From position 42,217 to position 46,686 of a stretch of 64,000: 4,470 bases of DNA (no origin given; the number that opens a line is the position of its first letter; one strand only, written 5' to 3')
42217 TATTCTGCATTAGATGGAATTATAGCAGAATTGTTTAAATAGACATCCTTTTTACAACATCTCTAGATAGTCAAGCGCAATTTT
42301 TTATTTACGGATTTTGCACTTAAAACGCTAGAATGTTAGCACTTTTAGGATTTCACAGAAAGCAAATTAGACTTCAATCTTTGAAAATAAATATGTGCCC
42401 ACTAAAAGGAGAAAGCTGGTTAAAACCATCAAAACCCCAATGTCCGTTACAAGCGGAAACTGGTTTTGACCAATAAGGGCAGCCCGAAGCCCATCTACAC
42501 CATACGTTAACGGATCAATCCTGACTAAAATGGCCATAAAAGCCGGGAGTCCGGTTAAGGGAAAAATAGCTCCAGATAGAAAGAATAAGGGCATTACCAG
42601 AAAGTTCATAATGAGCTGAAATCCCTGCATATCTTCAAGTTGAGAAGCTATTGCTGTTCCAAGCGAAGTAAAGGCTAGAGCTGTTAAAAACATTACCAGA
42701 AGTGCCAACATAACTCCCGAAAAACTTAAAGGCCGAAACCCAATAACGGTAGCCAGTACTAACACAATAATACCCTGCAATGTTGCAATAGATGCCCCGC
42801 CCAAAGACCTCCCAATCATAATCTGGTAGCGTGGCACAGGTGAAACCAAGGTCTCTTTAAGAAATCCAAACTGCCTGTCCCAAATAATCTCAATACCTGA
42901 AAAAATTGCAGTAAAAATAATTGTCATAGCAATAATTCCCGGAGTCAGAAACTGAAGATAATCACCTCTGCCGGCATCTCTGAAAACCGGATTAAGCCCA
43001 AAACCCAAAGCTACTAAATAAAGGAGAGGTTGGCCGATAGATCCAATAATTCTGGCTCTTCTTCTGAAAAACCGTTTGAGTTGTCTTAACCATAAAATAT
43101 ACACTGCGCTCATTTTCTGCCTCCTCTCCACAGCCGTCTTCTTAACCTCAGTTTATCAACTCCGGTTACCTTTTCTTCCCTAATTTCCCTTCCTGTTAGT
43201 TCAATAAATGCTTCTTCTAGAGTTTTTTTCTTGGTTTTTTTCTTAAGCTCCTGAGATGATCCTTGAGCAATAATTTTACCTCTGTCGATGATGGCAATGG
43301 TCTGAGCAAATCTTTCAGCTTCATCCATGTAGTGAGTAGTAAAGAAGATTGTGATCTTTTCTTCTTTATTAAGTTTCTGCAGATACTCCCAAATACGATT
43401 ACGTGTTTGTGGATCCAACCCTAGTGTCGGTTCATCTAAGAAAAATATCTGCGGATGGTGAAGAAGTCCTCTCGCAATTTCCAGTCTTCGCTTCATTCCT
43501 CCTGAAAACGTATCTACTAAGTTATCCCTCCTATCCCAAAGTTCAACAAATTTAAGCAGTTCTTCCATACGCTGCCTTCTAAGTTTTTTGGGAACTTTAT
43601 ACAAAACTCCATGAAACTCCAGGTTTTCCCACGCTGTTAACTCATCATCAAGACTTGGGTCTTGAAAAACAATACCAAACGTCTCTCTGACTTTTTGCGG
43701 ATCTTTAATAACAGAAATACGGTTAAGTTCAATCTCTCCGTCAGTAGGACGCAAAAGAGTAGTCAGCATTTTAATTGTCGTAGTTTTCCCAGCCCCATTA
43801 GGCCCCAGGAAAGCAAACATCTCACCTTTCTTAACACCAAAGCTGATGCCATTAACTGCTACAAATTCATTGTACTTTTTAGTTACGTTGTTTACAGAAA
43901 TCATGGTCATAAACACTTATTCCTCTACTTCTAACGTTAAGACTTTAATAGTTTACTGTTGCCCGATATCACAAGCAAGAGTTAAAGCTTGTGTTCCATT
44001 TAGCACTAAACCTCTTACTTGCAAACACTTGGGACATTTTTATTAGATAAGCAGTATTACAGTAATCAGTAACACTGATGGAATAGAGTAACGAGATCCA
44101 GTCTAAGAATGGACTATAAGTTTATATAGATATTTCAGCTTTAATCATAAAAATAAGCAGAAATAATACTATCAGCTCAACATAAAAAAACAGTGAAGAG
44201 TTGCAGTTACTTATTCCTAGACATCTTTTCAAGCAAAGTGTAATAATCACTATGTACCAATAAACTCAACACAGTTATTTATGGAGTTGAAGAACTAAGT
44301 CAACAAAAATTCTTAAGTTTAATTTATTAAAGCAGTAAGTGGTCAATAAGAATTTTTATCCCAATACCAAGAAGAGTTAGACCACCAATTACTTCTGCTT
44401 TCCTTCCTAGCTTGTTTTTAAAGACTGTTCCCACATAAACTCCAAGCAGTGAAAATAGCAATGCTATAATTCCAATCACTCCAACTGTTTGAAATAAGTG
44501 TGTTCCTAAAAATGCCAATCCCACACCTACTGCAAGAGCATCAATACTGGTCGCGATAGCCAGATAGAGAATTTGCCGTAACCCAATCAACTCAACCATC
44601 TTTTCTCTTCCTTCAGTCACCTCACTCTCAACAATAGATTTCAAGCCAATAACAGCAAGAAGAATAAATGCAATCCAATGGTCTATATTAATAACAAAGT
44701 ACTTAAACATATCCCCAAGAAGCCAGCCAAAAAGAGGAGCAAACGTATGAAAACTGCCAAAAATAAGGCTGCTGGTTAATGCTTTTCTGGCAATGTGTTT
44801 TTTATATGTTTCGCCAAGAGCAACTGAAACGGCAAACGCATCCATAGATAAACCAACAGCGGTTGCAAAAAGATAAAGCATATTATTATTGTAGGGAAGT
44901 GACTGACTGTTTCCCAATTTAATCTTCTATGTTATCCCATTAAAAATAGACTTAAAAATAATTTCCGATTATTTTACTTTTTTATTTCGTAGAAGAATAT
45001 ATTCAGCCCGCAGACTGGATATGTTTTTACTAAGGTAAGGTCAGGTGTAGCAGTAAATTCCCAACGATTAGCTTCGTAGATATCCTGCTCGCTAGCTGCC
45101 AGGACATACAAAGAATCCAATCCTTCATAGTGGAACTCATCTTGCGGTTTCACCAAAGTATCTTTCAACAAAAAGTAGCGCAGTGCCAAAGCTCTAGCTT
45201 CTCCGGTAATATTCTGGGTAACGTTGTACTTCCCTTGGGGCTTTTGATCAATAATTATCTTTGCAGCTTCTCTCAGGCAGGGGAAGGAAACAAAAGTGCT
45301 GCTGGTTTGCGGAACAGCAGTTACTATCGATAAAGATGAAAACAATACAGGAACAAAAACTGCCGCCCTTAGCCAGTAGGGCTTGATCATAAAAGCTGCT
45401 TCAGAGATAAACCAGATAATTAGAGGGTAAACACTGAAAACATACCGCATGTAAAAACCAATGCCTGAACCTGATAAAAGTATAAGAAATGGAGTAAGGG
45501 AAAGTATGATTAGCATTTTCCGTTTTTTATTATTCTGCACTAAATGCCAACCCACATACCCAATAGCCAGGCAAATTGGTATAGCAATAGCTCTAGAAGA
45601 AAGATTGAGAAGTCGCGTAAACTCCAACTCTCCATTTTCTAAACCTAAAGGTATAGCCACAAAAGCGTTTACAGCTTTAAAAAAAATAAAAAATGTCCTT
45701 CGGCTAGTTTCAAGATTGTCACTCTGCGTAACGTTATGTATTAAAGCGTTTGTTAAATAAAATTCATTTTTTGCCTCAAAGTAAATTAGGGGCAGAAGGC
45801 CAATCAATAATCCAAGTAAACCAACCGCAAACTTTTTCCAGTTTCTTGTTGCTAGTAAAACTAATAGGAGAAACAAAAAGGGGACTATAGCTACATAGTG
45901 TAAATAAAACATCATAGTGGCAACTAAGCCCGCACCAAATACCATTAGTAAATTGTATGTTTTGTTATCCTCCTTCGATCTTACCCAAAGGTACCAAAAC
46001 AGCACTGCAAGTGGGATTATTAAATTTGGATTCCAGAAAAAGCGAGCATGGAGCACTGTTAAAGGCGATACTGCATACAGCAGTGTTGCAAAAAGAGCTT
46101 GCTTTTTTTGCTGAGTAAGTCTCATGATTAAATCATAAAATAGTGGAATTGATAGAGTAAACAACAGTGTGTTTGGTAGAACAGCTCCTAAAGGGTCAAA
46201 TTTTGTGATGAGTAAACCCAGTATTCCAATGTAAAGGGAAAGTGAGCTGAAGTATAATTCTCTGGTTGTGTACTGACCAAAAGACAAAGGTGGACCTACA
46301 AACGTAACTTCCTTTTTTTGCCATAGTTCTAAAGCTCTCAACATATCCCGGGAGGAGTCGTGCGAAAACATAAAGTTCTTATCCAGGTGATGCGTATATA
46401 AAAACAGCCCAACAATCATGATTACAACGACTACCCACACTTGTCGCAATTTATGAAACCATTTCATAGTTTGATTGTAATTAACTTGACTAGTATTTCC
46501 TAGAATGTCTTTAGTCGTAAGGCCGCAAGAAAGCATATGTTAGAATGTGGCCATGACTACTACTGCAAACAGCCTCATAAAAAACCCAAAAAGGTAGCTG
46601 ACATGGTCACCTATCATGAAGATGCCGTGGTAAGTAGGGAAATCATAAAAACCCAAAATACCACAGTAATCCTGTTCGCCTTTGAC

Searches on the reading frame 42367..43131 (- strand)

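Call 39: search_protein_families(library=pfam, proteins=[window:42367-43131:-], max_evalue=0.00001)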
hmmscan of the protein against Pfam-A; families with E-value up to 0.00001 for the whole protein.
window:42367-43131:- (254 aa): 2 families
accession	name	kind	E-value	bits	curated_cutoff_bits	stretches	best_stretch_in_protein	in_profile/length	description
PF01061.29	ABC2_membrane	-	2.3e-35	122.5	26.9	1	10-219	3-210/211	ABC-2 type transporter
PF12698.13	ABC2_membrane_3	-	2.5e-20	73.3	31.6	1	55-245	157-345/347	ABC-2 family transporter protein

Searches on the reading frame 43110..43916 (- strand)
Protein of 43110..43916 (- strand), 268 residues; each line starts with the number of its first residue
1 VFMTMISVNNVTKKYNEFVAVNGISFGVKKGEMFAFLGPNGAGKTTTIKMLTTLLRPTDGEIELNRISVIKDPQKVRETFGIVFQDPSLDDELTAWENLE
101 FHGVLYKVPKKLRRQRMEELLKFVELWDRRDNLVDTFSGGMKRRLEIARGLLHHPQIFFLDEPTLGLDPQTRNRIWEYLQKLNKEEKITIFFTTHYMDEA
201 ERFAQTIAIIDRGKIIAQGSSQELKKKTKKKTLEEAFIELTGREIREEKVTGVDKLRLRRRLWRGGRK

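Call 39: search_protein_families(library=pfam, proteins=[window:43110-43916:-], max_evalue=0.00001)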
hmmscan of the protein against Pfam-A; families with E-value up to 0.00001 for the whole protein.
window:43110-43916:- (268 aa): 2 families
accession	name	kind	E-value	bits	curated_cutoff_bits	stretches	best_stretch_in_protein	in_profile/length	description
PF00005.33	ABC_tran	-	4.9e-35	121.6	25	1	22-164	2-136/137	ABC transporter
PF13304.12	AAA_21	-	8.2e-11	43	27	1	137-195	238-298/304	AAA domain, putative AbiEii toxin, Type IV TA system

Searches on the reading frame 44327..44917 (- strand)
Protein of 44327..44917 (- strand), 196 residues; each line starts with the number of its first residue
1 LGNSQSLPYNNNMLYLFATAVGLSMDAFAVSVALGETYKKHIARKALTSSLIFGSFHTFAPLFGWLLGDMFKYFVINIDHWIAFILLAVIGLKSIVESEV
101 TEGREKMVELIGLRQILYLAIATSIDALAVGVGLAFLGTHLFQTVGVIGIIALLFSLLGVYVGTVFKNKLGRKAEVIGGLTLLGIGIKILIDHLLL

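Call 39: search_protein_families(library=pfam, proteins=[window:44327-44917:-], max_evalue=0.00001)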
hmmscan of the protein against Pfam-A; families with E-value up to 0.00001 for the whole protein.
window:44327-44917:- (196 aa): 1 family
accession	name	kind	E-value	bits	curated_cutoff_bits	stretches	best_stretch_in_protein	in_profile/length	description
PF02659.21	Mntp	-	5.8e-45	153.2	24.4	1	43-190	4-152/152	Putative manganese efflux pump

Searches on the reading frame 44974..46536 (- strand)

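Call 39: search_protein_families(library=pfam, proteins=[window:44974-46536:-], max_evalue=0.00001)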
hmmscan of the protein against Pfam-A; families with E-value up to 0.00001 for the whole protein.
window:44974-46536:- (520 aa): 1 family
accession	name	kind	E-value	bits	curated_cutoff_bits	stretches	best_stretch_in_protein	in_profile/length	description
PF13231.12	PMT_2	-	2.9e-09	37.8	26.1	1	102-249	8-153/160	Dolichyl-phosphate-mannose-protein mannosyltransferase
